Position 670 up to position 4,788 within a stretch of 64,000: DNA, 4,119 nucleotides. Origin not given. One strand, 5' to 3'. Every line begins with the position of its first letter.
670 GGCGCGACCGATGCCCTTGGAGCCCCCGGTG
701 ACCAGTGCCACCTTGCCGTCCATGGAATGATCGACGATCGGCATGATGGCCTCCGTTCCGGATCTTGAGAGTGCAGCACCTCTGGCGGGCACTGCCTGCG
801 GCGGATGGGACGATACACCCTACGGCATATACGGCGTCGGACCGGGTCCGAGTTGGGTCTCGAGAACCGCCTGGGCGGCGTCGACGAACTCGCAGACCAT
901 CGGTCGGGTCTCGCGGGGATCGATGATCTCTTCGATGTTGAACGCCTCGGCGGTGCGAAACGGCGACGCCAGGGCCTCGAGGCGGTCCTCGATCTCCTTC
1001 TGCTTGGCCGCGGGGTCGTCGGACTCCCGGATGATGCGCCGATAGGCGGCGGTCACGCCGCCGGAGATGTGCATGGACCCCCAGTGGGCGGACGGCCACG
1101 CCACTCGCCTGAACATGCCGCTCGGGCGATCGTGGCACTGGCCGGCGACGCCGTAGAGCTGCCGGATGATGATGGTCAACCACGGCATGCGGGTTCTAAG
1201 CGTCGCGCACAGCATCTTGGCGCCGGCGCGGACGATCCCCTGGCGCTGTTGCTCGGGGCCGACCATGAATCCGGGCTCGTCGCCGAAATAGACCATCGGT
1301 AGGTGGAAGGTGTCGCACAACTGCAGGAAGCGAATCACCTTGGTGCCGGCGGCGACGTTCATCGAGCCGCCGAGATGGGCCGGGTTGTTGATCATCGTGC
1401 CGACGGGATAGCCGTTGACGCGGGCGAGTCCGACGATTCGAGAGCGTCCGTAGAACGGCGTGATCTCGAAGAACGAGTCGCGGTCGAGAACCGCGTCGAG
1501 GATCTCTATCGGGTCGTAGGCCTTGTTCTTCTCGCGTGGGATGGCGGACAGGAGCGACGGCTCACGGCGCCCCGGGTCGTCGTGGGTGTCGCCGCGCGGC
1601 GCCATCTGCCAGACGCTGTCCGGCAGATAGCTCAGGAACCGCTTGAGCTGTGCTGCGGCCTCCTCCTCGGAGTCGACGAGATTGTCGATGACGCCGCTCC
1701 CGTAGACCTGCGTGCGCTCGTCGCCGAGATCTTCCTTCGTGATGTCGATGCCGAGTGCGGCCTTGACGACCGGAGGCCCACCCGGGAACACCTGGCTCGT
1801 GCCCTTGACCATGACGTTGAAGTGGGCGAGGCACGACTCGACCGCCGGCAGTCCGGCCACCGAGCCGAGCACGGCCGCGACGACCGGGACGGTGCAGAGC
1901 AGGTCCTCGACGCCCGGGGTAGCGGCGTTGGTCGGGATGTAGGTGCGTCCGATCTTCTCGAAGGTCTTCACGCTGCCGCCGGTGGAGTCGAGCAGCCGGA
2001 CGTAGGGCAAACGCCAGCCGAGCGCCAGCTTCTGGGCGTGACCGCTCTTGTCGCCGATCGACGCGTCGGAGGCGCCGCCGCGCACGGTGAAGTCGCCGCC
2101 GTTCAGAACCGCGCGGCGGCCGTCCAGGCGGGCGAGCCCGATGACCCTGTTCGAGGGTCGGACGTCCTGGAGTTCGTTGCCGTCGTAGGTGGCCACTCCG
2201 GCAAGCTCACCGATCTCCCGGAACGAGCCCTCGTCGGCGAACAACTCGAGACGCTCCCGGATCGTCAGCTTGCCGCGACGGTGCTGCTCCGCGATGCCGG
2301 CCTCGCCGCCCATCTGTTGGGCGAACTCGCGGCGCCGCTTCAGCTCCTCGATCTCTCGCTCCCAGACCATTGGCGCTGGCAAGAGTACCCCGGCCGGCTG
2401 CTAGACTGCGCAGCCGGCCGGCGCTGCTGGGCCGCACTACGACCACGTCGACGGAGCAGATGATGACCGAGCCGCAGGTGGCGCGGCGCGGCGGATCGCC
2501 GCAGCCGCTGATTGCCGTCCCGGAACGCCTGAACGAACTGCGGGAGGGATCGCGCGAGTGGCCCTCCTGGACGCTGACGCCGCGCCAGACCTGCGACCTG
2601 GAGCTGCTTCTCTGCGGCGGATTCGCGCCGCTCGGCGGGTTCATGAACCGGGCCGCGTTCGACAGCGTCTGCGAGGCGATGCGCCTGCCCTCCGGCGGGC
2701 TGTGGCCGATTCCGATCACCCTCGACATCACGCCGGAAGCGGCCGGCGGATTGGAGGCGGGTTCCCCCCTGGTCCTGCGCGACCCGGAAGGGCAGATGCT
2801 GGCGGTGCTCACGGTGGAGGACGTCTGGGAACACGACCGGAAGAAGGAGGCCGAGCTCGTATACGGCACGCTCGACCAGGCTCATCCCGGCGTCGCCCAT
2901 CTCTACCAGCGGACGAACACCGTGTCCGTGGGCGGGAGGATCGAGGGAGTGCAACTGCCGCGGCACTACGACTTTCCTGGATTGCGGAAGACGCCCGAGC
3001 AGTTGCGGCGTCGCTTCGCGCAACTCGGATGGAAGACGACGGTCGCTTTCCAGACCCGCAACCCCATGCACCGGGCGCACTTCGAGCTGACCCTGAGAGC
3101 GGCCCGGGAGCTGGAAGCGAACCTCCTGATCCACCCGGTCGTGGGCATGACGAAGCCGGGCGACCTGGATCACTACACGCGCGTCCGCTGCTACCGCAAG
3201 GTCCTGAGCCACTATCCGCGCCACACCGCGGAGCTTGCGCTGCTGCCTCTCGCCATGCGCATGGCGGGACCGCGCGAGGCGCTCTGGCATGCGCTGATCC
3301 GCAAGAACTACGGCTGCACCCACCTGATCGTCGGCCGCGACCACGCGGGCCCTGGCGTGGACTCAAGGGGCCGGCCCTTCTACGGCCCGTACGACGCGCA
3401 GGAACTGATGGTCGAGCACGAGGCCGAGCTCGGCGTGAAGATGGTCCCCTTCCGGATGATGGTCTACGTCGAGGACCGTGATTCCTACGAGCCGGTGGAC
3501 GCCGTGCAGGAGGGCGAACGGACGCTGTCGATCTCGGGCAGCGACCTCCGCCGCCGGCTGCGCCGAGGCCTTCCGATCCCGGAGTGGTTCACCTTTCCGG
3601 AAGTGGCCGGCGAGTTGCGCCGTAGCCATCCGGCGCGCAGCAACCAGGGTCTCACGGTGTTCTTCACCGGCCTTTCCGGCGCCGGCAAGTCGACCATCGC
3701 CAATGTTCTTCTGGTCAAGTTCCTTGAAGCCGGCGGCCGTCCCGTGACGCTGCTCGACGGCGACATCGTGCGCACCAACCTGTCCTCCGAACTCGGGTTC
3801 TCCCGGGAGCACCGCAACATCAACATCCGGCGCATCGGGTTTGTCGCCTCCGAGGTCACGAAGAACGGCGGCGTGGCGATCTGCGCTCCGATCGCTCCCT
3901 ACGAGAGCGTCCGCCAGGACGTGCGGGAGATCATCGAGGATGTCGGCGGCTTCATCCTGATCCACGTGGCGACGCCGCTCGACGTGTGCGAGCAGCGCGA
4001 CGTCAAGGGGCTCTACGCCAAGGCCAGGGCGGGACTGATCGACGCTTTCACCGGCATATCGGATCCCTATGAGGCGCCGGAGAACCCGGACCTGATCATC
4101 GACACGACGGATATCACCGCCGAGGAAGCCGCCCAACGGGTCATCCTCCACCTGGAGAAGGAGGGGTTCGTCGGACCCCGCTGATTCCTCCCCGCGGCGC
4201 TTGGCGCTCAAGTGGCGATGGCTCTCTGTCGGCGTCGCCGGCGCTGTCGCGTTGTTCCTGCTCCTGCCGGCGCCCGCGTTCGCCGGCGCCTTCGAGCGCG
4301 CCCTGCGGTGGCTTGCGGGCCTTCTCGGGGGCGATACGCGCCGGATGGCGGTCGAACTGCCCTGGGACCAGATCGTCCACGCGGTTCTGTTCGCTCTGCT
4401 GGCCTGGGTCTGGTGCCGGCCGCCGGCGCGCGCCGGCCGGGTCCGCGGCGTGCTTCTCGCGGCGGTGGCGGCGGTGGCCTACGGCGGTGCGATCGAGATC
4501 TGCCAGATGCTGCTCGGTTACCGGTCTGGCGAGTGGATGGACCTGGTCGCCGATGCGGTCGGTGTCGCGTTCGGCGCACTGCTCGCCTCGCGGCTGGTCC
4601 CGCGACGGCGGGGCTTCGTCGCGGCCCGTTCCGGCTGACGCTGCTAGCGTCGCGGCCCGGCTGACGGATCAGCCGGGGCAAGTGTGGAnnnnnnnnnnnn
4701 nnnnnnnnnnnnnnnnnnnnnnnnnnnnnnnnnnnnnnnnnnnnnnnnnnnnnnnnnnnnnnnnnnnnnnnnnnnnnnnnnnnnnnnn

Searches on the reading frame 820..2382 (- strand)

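Call 21: search_protein_families(library=pfam, proteins=[window:820-2382:-], max_evalue=0.001)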
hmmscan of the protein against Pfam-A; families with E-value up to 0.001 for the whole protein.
window:820-2382:- (520 aa): 1 family
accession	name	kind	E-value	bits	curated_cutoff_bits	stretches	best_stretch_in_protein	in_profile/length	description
PF01039.27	Carboxyl_trans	-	2e-84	284.4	22.3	1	33-503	2-478/493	Carboxyl transferase domain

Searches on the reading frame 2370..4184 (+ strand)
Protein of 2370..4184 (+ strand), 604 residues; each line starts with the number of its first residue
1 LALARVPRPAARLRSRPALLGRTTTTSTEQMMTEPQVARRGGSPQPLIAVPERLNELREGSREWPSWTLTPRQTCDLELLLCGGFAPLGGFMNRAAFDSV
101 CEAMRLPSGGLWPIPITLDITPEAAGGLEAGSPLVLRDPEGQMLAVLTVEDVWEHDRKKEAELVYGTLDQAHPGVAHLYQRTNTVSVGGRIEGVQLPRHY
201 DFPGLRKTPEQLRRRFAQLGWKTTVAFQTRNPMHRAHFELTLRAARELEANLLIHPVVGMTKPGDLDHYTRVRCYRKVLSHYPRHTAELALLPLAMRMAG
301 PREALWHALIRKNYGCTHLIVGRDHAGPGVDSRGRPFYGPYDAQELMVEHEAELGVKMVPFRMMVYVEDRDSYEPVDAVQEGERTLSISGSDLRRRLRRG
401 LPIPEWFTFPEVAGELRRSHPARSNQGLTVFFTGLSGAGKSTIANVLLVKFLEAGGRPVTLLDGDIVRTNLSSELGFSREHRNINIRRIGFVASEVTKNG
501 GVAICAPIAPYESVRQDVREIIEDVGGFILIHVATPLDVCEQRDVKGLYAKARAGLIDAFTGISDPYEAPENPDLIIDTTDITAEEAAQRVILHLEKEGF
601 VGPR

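Call 21: search_protein_families(library=pfam, proteins=[window:2370-4184:+], max_evalue=0.001)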
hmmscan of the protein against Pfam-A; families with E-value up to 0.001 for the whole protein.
window:2370-4184:+ (604 aa): 4 families
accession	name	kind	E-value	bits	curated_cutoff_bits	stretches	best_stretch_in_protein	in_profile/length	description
PF01747.23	ATP-sulfurylase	-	6.1e-86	287.6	24.3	1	205-418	3-211/212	ATP-sulfurylase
PF01583.26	APS_kinase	-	1.1e-59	201.3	21.1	1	426-578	1-152/152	Adenylylsulphate kinase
PF14306.12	PUA_2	-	1.7e-44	151.6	27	1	41-195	5-158/159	PUA-like domain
PF13671.12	AAA_33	-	0.00074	20.3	27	0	431-544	3-115/143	AAA domain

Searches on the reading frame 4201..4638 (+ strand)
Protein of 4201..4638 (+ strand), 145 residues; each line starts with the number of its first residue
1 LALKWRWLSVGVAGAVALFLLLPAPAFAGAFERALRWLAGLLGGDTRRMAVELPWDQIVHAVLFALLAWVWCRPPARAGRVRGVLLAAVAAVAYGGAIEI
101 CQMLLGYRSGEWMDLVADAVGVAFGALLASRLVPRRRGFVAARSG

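Call 21: search_protein_families(library=pfam, proteins=[window:4201-4638:+], max_evalue=0.001)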
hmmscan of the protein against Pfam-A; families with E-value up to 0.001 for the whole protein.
window:4201-4638:+ (145 aa): 1 family
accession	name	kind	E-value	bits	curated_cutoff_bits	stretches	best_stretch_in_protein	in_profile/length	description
PF04892.17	VanZ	-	3e-08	34.8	30.1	1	55-130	56-123/126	VanZ like family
